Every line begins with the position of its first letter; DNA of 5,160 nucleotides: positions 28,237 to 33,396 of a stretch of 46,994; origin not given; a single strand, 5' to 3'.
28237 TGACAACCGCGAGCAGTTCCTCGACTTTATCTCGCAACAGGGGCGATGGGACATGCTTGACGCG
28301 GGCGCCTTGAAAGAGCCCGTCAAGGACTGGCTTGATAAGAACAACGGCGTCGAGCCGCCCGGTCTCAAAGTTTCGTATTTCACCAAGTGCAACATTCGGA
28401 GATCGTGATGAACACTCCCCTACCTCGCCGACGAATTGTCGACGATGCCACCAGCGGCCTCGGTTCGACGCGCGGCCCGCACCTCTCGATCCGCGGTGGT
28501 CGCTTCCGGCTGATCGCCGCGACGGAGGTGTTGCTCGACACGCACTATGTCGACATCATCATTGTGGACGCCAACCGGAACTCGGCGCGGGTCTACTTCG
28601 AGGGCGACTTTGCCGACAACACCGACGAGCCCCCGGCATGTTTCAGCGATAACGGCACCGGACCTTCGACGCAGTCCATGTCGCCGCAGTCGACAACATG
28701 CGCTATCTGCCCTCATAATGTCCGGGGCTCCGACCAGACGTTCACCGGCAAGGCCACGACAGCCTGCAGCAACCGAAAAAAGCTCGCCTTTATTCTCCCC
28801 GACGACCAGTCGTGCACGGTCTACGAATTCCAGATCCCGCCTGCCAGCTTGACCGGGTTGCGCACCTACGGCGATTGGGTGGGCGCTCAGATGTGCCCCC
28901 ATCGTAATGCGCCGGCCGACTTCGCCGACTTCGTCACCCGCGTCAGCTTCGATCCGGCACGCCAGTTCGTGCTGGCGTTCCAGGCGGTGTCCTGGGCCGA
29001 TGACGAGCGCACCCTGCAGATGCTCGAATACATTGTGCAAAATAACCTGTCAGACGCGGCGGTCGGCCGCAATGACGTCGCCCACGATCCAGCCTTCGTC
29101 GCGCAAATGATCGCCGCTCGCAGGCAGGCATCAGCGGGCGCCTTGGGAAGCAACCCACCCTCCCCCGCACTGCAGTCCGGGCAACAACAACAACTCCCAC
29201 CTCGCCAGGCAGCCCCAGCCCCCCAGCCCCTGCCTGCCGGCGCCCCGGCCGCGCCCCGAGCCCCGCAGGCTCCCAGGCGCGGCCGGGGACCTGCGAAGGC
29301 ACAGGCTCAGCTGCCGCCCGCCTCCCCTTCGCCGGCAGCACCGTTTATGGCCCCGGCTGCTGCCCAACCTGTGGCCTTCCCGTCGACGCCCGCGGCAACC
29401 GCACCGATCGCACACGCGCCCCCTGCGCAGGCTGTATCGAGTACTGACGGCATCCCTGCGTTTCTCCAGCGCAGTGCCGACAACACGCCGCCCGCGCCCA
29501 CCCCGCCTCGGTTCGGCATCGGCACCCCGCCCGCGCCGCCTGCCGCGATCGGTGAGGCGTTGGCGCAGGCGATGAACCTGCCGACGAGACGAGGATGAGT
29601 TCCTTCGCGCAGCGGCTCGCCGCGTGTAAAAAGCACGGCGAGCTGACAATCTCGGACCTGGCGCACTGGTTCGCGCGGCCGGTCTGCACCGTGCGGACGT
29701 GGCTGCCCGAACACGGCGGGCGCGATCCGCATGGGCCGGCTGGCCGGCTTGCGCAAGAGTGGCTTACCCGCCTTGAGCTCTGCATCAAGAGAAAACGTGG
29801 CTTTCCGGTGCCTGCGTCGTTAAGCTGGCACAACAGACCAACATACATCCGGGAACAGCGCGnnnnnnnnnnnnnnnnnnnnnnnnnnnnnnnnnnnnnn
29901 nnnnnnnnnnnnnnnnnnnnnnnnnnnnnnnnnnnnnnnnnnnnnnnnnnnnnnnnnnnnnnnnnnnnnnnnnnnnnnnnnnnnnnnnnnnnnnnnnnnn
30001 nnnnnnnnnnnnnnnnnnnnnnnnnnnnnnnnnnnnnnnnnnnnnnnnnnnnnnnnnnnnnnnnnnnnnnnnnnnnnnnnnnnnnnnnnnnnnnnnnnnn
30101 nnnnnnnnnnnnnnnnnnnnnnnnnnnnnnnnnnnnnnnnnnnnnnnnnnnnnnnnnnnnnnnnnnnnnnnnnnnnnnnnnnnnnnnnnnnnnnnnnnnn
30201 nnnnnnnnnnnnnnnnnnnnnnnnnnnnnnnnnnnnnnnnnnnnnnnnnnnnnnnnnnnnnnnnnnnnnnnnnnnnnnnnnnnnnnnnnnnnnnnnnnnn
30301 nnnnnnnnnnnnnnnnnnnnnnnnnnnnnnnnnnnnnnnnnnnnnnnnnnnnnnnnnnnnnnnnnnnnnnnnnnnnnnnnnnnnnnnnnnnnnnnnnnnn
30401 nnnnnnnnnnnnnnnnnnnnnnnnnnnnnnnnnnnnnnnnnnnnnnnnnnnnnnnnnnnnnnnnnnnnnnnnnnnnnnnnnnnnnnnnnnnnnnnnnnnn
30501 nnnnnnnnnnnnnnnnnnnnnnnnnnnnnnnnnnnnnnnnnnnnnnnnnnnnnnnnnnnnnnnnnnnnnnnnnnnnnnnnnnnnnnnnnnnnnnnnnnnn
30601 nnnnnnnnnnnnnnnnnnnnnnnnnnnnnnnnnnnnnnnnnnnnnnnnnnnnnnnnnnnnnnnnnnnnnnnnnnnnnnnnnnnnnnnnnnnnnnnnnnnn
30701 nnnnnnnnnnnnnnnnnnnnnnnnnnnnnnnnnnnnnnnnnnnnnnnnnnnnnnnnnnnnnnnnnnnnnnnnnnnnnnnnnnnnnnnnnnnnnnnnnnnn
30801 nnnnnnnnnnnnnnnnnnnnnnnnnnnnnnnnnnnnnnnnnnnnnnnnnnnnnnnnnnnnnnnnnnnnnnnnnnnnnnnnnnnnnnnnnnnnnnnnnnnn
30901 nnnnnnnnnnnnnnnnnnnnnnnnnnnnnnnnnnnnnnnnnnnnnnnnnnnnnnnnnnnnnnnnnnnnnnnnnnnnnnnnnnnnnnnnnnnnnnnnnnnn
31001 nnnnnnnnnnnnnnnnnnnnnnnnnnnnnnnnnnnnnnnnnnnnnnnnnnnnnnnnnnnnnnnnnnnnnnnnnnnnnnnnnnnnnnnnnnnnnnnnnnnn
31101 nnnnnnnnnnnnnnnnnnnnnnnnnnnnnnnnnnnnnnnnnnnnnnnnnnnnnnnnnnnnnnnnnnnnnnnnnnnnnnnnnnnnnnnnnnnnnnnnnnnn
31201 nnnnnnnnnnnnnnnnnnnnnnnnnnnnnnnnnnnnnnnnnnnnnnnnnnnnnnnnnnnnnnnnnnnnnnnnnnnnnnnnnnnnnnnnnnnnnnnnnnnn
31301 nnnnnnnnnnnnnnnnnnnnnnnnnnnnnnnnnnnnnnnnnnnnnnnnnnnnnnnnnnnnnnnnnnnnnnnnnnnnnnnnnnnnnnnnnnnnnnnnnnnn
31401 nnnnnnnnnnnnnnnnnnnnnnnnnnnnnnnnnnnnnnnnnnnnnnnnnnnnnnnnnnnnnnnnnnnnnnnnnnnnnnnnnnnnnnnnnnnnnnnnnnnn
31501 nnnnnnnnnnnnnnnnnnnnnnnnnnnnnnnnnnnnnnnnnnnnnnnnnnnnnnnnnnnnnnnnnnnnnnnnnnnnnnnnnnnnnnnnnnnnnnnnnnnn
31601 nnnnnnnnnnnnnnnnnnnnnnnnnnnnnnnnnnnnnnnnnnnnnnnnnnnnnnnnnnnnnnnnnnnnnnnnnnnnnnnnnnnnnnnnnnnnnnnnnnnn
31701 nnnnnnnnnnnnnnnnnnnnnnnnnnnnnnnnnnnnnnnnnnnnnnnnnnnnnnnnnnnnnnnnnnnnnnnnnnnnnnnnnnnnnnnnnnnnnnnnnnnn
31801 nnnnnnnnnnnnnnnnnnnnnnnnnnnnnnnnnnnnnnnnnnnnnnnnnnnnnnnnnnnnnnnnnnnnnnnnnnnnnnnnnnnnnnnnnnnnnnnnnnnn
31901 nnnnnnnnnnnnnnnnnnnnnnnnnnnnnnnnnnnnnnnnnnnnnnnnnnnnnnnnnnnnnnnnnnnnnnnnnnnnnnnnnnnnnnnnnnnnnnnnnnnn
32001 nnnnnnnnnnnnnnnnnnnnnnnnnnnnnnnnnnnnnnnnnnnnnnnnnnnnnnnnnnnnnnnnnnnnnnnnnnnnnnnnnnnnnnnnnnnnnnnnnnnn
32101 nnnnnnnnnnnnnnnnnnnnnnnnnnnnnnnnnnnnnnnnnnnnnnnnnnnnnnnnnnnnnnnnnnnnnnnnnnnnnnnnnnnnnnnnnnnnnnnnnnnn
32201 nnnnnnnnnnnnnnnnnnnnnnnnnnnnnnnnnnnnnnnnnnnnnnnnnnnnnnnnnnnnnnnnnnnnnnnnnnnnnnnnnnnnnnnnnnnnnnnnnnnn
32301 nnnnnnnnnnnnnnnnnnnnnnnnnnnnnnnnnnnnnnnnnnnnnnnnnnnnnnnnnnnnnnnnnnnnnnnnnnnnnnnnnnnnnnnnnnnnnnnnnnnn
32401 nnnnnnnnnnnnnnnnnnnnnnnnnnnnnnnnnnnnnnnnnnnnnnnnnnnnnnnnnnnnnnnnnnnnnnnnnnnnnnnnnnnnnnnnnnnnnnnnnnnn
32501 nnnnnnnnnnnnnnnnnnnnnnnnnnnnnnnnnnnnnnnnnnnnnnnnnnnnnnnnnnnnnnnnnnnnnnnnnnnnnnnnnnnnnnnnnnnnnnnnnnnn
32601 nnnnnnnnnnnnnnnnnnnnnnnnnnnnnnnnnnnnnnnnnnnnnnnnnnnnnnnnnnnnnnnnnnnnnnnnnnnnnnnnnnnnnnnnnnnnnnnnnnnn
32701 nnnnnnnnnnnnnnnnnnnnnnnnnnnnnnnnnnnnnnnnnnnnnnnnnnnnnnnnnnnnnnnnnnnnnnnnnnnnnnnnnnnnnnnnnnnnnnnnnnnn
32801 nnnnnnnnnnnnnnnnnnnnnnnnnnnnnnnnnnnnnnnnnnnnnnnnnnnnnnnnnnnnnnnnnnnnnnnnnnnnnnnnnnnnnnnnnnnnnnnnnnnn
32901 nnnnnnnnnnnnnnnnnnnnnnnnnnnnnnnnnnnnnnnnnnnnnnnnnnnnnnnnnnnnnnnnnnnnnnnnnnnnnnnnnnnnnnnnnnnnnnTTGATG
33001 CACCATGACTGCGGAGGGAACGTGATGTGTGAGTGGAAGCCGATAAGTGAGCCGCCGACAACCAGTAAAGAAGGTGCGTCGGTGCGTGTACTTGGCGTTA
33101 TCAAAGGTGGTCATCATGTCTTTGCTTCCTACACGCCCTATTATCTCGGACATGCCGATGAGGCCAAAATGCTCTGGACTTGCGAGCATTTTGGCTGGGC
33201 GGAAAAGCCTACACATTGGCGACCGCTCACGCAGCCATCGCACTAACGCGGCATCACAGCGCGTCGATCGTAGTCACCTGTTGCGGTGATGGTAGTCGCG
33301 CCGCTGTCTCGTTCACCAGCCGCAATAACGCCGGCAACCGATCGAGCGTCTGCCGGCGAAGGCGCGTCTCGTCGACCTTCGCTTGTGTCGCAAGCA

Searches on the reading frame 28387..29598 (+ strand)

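Call 18: search_protein_families(library=pfam, proteins=[window:28387-29598:+], max_evalue=0.001)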
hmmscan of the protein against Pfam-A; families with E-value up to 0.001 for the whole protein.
window:28387-29598:+ (403 aa): 0 families

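Call 59: search_protein_families(library=phrogs, proteins=[window:28387-29598:+], max_evalue=0.001)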
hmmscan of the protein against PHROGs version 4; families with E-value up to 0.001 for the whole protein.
window:28387-29598:+ (403 aa): 2 families
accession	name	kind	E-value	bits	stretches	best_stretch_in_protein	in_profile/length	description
phrog_27714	-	unknown function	2.6e-23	84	1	21-263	51-264/292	-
phrog_23155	-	unknown function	2.9e-06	27.8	1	58-160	72-162/255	-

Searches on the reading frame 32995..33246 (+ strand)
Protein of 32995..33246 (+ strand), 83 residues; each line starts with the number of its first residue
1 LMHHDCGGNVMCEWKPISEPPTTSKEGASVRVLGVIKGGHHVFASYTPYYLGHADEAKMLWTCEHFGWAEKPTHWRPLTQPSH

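Call 18: search_protein_families(library=pfam, proteins=[window:32995-33246:+], max_evalue=0.001)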
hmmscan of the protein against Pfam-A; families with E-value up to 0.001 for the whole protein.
window:32995-33246:+ (83 aa): 1 family
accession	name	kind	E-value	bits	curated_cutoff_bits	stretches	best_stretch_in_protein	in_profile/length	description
PF04448.17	DUF551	-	0.0007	20.9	22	0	44-82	29-67/68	Protein of unknown function (DUF551)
